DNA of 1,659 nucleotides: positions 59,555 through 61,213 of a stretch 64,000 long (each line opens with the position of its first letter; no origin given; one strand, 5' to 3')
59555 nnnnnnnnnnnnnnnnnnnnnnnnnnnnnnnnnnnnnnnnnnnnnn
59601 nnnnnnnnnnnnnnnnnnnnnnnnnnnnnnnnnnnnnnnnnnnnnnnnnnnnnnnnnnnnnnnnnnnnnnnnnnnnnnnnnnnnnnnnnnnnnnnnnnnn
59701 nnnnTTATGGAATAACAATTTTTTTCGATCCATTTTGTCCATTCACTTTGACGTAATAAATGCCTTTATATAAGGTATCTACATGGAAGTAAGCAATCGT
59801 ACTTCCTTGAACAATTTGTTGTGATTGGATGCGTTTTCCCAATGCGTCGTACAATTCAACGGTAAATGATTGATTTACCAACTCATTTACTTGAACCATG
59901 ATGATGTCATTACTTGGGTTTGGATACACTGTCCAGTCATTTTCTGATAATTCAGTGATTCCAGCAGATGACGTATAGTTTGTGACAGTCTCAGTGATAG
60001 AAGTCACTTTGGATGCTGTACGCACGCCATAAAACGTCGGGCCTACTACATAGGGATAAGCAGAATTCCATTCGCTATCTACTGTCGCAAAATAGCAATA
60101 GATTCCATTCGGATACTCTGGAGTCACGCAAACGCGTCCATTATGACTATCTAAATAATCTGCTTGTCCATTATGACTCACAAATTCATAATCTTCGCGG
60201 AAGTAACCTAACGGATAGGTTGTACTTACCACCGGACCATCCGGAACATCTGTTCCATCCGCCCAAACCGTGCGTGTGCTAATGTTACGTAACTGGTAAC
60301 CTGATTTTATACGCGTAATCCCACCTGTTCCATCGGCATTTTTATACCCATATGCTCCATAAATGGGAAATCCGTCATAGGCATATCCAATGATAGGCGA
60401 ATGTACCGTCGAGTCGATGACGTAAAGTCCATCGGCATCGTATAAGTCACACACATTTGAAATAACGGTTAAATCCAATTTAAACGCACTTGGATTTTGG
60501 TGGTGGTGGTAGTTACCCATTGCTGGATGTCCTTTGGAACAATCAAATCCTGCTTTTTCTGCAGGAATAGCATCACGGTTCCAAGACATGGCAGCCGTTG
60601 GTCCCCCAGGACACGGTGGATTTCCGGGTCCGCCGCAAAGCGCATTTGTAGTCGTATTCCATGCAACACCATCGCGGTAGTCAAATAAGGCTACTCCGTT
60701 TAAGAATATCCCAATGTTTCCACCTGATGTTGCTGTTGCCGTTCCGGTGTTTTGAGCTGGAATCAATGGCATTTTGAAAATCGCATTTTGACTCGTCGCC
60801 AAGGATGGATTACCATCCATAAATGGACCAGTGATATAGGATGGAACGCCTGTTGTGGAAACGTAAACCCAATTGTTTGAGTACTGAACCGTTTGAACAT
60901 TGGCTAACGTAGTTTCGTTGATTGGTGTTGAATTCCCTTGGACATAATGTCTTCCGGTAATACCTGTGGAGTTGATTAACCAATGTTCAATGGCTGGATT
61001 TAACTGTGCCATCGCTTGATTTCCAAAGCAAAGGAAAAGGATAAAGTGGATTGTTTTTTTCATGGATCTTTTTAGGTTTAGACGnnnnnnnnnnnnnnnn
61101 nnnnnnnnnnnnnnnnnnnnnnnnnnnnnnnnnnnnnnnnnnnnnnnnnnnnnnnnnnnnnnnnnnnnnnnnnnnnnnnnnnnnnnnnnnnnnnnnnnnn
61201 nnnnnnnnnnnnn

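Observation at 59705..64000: Six-gene ECF-sigma operon joining an MbnP/MbnH-like pair to a Spy-like protein and a T9SS-exported YHYH protein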

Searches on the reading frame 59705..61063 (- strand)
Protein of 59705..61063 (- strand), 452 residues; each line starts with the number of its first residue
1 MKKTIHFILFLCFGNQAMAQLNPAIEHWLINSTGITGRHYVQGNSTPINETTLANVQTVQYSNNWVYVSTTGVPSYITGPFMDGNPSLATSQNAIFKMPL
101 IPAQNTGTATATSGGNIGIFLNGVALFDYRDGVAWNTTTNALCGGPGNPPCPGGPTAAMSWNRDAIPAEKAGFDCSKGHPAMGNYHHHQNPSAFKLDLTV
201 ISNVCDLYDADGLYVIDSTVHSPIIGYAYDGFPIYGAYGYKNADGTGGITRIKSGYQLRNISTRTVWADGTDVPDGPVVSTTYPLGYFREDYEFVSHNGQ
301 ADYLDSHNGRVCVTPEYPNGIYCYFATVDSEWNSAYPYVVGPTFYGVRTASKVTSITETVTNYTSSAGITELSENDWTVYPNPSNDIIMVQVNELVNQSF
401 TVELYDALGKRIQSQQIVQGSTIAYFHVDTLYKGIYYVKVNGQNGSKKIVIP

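Call 3: search_protein_families(library=pfam, proteins=[window:59705-61063:-], max_evalue=0.1)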
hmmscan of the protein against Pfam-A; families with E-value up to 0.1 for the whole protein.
window:59705-61063:- (452 aa): 2 families
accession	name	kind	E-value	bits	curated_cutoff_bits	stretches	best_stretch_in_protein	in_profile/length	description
PF14240.11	YHYH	-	4e-57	193.7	25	1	96-332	2-186/193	YHYH protein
PF18962.6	Por_Secre_tail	-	4.1e-13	49.8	27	1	379-451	1-75/75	Secretion system C-terminal sorting domain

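Call 4: search_protein_families(library=ncbifam, proteins=[window:59705-61063:-], max_evalue=0.1)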
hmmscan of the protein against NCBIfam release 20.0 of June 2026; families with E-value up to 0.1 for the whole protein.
window:59705-61063:- (452 aa): 3 families
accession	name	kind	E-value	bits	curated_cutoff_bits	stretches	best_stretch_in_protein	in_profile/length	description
TIGR04183.1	Por_Secre_tail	domain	6.6e-13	48.4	23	1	379-451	1-71/72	T9SS type A sorting domain-containing protein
NF038113.1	T9SSA_dep_M36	equivalog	6.2e-11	41.2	885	1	360-447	777-862/869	T9SS-dependent M36 family metallopeptidase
NF033708.1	T9SS_Cterm_ChiA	domain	0.00057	19.7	40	1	402-450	4-54/55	T9SS sorting signal type C domain-containing protein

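Call 14: find_homologous_proteins(query=window:59705-61063:-, max_evalue=1e-10)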
Query window:59705-61063:- (452 aa): 6772 proteins with E <= 1e-10 among 8000 candidates; the best 120 are listed.
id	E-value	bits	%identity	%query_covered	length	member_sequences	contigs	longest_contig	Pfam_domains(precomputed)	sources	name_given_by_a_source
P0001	0.0e+0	1055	100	100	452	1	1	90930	PF14240.12,PF18962.8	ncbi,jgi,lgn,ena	ncbi:MAG: YHYH protein [Flavobacteriia bacterium]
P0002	0.0e+0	1027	97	100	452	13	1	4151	PF14240.12,PF18962.8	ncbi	-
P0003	0.0e+0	1024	96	100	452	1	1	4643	PF14240.12,PF18962.8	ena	-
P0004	0.0e+0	1021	96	100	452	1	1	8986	PF14240.12,PF18962.8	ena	-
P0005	0.0e+0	1015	96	100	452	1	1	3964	PF14240.12,PF18962.8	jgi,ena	jgi:hypothetical protein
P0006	0.0e+0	1011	95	100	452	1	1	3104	PF14240.12,PF18962.8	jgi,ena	jgi:hypothetical protein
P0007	0.0e+0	1010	95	100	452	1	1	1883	PF14240.12,PF18962.8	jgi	jgi:hypothetical protein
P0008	6.9e-293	989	93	100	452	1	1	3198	PF14240.12,PF18962.8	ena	-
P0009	2.6e-289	977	93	99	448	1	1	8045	PF14240.12,PF18962.8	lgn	-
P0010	7.9e-289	976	92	100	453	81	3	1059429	PF14240.12,PF18962.8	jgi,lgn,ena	jgi:hypothetical protein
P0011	1.4e-277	938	88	100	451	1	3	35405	PF14240.12,PF18962.8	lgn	-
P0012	2.2e-277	938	87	100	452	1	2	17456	PF14240.12,PF18962.8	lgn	-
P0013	2.5e-277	938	88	100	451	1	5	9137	PF14240.12,PF18962.8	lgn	-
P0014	2.7e-277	938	87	100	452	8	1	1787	PF14240.12,PF18962.8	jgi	jgi:hypothetical protein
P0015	5.9e-277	936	88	100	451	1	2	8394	PF14240.12,PF18962.8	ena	-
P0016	7.6e-277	936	88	100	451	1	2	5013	PF14240.12,PF18962.8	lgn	-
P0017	1.2e-276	935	88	100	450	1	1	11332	PF14240.12,PF18962.8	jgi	jgi:hypothetical protein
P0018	1.3e-276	935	87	100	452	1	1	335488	PF14240.12,PF18962.8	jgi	jgi:hypothetical protein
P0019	1.4e-276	935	87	100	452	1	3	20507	PF14240.12,PF18962.8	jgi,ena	jgi:hypothetical protein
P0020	1.5e-276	935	87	100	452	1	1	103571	PF14240.12,PF18962.8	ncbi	-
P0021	2.7e-276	934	87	100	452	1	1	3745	PF14240.12,PF18962.8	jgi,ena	jgi:hypothetical protein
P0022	3.6e-276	934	87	100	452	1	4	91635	PF14240.12,PF18962.8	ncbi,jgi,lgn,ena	-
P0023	4.7e-276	933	87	100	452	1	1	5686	PF14240.12,PF18962.8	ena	-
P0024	6.7e-276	933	87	100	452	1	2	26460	PF14240.12,PF18962.8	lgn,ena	-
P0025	7.5e-276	933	87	100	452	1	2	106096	PF14240.12,PF18962.8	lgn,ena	-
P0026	7.8e-276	933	87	100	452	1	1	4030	PF14240.12,PF18962.8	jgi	jgi:hypothetical protein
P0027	7.8e-276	933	87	100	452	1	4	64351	PF14240.12,PF18962.8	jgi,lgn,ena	jgi:hypothetical protein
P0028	1.4e-275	932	87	100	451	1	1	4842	PF14240.12,PF18962.8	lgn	-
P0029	1.4e-275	932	87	100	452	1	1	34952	PF14240.12,PF18962.8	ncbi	ncbi:MAG: hypothetical protein RLZZ30_866 [Bacteroidota bacterium]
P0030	2.1e-275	931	87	100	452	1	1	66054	PF14240.12,PF18962.8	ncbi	-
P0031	3.4e-275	931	87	100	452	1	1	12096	PF14240.12,PF18962.8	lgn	-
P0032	4.6e-275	930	86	100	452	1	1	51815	PF14240.12,PF18962.8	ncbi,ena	-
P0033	5.4e-275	930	87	100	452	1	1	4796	PF14240.12,PF18962.8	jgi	jgi:hypothetical protein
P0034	8.8e-275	929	86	100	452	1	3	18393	PF14240.12,PF18962.8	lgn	-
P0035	9.2e-275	929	86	100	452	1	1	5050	PF14240.12,PF18962.8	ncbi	-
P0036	1.2e-274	929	86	100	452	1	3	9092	PF14240.12,PF18962.8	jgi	jgi:hypothetical protein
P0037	2.8e-274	928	89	98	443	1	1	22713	PF14240.12,PF18962.8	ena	-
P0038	4.3e-274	927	86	100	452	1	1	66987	PF14240.12,PF18962.8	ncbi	-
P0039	4.7e-274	927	87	100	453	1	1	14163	PF14240.12,PF18962.8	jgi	jgi:hypothetical protein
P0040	7.9e-274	926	87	100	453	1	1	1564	PF14240.12,PF18962.8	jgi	jgi:hypothetical protein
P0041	1.3e-273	925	87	100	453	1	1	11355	PF14240.12,PF18962.8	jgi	jgi:hypothetical protein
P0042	2.3e-273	925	88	100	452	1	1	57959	PF14240.12,PF18962.8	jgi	jgi:hypothetical protein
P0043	3.2e-273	924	86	100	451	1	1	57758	PF14240.12,PF18962.8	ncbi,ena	-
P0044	7.1e-273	923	85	100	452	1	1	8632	PF14240.12,PF18962.8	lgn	-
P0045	8.0e-273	923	86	100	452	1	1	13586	PF14240.12,PF18962.8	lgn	-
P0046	8.2e-273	923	86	100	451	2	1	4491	PF14240.12,PF18962.8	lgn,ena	-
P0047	2.4e-272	921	85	100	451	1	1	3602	PF14240.12,PF18962.8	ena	-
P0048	2.5e-272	921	87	100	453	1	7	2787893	PF14240.12,PF18962.8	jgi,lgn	jgi:hypothetical protein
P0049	5.4e-272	920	86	100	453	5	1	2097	PF14240.12,PF18962.8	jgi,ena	-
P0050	1.1e-271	919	87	100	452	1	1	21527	PF14240.12,PF18962.8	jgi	jgi:hypothetical protein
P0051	1.8e-271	918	86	100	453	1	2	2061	PF14240.12,PF18962.8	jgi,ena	jgi:hypothetical protein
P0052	3.4e-271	917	87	100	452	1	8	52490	PF14240.12,PF18962.8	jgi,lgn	jgi:hypothetical protein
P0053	6.0e-271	917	87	100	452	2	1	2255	PF14240.12,PF18962.8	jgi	jgi:hypothetical protein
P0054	8.2e-271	916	87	100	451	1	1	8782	PF14240.12,PF18962.8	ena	-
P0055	1.2e-270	916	87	100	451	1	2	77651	PF14240.12,PF18962.8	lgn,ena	-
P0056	1.7e-270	915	87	100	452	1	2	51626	PF14240.12,PF18962.8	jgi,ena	jgi:hypothetical protein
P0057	2.3e-270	915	87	100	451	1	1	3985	PF14240.12,PF18962.8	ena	-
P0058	3.0e-270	914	86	100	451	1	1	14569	PF14240.12,PF18962.8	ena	-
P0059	3.4e-270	914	87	100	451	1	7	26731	PF14240.12,PF18962.8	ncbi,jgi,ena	jgi:hypothetical protein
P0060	3.5e-270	914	87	100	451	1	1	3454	PF14240.12,PF18962.8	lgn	-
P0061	4.5e-270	914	87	100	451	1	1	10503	PF14240.12,PF18962.8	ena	-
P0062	8.2e-270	913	86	100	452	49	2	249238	PF14240.12,PF18962.8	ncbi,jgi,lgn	ncbi:MAG: hypothetical protein RLZZ585_1395 [Bacteroidota bacterium]|jgi:hypothetical protein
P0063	1.2e-269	912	86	100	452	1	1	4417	PF14240.12,PF18962.8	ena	-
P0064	1.3e-269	912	87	100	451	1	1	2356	PF14240.12,PF18962.8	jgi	jgi:hypothetical protein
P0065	1.4e-269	912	87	100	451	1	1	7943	PF14240.12,PF18962.8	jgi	jgi:hypothetical protein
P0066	1.9e-269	912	87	100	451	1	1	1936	PF14240.12,PF18962.8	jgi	jgi:hypothetical protein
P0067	2.7e-269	911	87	100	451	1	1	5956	PF14240.12,PF18962.8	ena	-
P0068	3.9e-269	911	87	100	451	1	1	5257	PF14240.12,PF18962.8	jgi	jgi:hypothetical protein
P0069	1.4e-268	909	86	100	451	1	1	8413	PF14240.12,PF18962.8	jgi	jgi:hypothetical protein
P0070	2.9e-268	908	85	100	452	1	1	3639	PF14240.12,PF18962.8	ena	-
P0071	3.5e-268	907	85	100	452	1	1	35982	PF14240.12,PF18962.8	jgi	jgi:hypothetical protein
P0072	7.9e-268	906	88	98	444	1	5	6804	PF14240.12,PF18962.8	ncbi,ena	-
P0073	1.5e-267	905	87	98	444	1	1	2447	PF14240.12,PF18962.8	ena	-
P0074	1.7e-267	905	85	100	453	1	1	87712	PF14240.12,PF18962.8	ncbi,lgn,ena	-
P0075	3.0e-267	904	85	100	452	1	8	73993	PF14240.12,PF18962.8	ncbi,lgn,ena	-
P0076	3.3e-267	904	84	100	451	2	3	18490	PF14240.12,PF18962.8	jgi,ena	-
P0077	3.5e-267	904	86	98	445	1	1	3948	PF14240.12,PF18962.8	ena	-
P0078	4.2e-267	904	85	100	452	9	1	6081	PF14240.12,PF18962.8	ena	-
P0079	4.3e-267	904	87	98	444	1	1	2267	PF14240.12,PF18962.8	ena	-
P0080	7.2e-267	903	87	98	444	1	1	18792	PF14240.12,PF18962.8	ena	-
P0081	1.1e-266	903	84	100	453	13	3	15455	PF14240.12,PF18962.8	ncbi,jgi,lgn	ncbi:MAG: hypothetical protein RJB36_1119 [Bacteroidota bacterium]|jgi:hypothetical protein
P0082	1.1e-266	903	86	98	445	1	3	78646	PF14240.12,PF18962.8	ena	-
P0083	3.1e-266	901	87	98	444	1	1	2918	PF14240.12,PF18962.8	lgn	-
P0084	9.2e-266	900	85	100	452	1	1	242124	PF14240.12,PF18962.8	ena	-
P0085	9.2e-266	900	86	98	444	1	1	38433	PF14240.12,PF18962.8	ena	-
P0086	3.7e-265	898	85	100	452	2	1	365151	PF14240.12,PF18962.8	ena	-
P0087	8.3e-265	896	84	100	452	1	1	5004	PF14240.12,PF18962.8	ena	-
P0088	1.2e-263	892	84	100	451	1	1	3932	PF14240.12,PF18962.8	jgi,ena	jgi:hypothetical protein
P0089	1.4e-263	892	84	100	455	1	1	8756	PF14240.12,PF18962.8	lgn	-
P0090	1.8e-263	892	84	100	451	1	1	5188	PF14240.12,PF18962.8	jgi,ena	jgi:hypothetical protein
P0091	7.5e-261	883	86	96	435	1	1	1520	PF14240.12,PF18962.8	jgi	jgi:hypothetical protein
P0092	5.4e-234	795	74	100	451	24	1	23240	PF14240.12,PF18962.8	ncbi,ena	ncbi:MAG: hypothetical protein RL371_33 [Bacteroidota bacterium]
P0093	5.4e-234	795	75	100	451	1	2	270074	PF14240.12,PF18962.8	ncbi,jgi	ncbi:MAG: hypothetical protein RLZZ65_523 [Bacteroidota bacterium]|jgi:hypothetical protein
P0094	8.3e-234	794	75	100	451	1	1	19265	PF14240.12,PF18962.8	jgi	jgi:hypothetical protein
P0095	2.7e-233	792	74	100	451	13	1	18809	PF14240.12,PF18962.8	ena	-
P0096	1.0e-232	791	77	98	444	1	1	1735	PF14240.12,PF18962.8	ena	-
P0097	8.5e-232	788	74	98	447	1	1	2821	PF14240.12,PF18962.8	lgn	-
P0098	7.0e-231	785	88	85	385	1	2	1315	PF14240.12,PF18962.8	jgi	jgi:hypothetical protein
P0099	4.2e-230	782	73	100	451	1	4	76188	PF14240.12,PF18962.8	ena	-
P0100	5.1e-230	782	72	100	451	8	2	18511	PF14240.12,PF18962.8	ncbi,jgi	ncbi:MAG: hypothetical protein RLZZ55_1402 [Bacteroidota bacterium]|jgi:hypothetical protein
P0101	5.7e-230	782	73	100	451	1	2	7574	PF14240.12,PF18962.8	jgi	jgi:hypothetical protein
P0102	6.2e-230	781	73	100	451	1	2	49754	PF14240.12,PF18962.8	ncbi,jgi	ncbi:MAG: hypothetical protein RL511_1933 [Bacteroidota bacterium]|jgi:hypothetical protein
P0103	6.9e-230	781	72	100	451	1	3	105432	PF14240.12,PF18962.8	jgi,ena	jgi:hypothetical protein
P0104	7.7e-230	781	73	100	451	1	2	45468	PF14240.12,PF18962.8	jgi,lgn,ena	jgi:hypothetical protein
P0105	9.7e-230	781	73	100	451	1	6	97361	PF14240.12,PF18962.8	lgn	-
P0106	2.3e-229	780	72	100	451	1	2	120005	PF14240.12,PF18962.8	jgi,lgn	jgi:YHYH protein/Secretion system C-terminal sorting domain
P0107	9.4e-229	778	73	100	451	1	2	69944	PF14240.12,PF18962.8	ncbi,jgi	ncbi:MAG: hypothetical protein RLZZ301_672 [Bacteroidota bacterium]|jgi:hypothetical protein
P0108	1.5e-228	777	73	100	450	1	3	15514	PF14240.12,PF18962.8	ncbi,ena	-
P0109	1.5e-228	777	73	100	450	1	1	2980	PF14240.12,PF18962.8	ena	-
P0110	2.4e-228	776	73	100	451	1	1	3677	PF14240.12,PF18962.8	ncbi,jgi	ncbi:MAG: hypothetical protein RLZZ107_223 [Bacteroidota bacterium]|jgi:hypothetical protein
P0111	2.5e-228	776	73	100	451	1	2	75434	PF14240.12,PF18962.8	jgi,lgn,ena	jgi:hypothetical protein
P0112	5.4e-228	775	73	100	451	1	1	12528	PF14240.12,PF18962.8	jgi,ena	-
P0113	7.2e-228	775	73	100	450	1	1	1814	PF14240.12,PF18962.8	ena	-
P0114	8.8e-228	774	72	100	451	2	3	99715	PF14240.12,PF18962.8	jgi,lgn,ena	jgi:hypothetical protein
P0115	1.0e-227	774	73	100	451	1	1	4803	PF14240.12,PF18962.8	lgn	-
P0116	1.0e-227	774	72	100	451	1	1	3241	PF14240.12,PF18962.8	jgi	-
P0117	1.4e-227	774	74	98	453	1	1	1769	PF14240.12,PF18962.8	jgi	jgi:hypothetical protein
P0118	1.8e-227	773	72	100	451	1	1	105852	PF14240.12,PF18962.8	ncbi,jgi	jgi:hypothetical protein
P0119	2.4e-227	773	72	100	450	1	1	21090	PF14240.12,PF18962.8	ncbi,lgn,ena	-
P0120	3.0e-227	773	72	100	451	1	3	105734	PF14240.12,PF18962.8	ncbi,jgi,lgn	ncbi:MAG: hypothetical protein RLZZ211_1407 [Bacteroidota bacterium]|jgi:hypothetical protein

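Call 15: find_encoding_contigs(protein=P0001, flank=10000, max_places=3)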
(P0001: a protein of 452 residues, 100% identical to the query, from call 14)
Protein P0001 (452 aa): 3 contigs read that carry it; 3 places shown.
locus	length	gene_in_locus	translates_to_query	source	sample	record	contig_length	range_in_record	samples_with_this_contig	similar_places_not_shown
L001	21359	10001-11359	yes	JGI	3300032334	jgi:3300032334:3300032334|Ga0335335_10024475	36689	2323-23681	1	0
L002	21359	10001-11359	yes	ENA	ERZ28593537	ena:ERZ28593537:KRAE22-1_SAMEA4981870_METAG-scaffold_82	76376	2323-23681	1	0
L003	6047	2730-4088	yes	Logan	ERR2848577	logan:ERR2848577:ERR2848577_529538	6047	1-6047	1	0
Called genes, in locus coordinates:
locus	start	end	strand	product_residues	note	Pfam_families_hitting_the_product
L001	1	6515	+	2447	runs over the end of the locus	PF14349:SprA_N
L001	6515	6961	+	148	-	PF00583:Acetyltransf_1, PF13673:Acetyltransf_10 (weak), PF13508:Acetyltransf_7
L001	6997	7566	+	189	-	PF07638:Sigma70_ECF (weak), PF04542:Sigma70_r2, PF08281:Sigma70_r4_2, PF04545:Sigma70_r4 (weak)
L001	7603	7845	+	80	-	-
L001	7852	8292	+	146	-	-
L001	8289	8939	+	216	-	PF20243:MbnP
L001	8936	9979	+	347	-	PF00034:Cytochrom_C (faint), PF03150:CCP_MauG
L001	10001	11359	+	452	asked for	PF14240:YHYH, PF18962:Por_Secre_tail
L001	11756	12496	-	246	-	PF04199:Cyclase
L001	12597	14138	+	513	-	PF28494:GlyRS_ins_1, PF00587:tRNA-synt_2b, PF03129:HGTP_anticodon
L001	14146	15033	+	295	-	PF05593:RHS_repeat (faint)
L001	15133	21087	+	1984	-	PF12733:Cadherin-like (faint)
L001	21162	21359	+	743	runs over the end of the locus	PF13623:SurA_N_2, PF13624:SurA_N_3, PF13145:Rotamase_2 (faint), PF13616:Rotamase_3, PF00639:Rotamase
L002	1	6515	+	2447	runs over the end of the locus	PF14349:SprA_N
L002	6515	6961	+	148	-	PF00583:Acetyltransf_1, PF13673:Acetyltransf_10 (weak), PF13508:Acetyltransf_7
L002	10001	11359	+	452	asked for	PF14240:YHYH, PF18962:Por_Secre_tail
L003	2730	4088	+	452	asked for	PF14240:YHYH, PF18962:Por_Secre_tail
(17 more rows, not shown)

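Call 16: find_encoding_contigs(protein=P0093, flank=8000, max_places=2)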
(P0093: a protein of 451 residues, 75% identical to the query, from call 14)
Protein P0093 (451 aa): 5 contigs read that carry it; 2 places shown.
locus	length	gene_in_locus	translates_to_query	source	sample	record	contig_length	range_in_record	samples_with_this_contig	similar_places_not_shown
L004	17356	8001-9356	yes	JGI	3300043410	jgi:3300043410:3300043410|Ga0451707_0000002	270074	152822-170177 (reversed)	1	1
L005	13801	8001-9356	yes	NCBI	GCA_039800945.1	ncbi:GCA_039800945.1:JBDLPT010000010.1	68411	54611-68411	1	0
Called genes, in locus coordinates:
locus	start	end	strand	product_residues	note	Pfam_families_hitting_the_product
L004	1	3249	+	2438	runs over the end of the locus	PF14349:SprA_N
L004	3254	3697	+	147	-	PF13420:Acetyltransf_4 (weak), PF00583:Acetyltransf_1, PF13673:Acetyltransf_10 (weak), PF13508:Acetyltransf_7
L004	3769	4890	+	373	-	-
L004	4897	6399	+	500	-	-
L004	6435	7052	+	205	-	PF20243:MbnP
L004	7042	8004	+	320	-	PF03150:CCP_MauG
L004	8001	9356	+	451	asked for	PF14240:YHYH, PF18962:Por_Secre_tail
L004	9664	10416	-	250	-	PF04199:Cyclase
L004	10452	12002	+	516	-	PF28494:GlyRS_ins_1, PF00587:tRNA-synt_2b, PF03129:HGTP_anticodon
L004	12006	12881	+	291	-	PF05593:RHS_repeat (faint)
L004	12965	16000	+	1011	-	PF17957:Big_7 (faint)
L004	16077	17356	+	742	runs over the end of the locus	PF13623:SurA_N_2, PF13624:SurA_N_3, PF13145:Rotamase_2 (faint), PF13616:Rotamase_3, PF00639:Rotamase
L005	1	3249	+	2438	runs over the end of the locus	PF14349:SprA_N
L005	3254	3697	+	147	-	PF13420:Acetyltransf_4 (weak), PF00583:Acetyltransf_1, PF13673:Acetyltransf_10 (weak), PF13508:Acetyltransf_7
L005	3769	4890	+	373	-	-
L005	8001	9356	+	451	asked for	PF14240:YHYH, PF18962:Por_Secre_tail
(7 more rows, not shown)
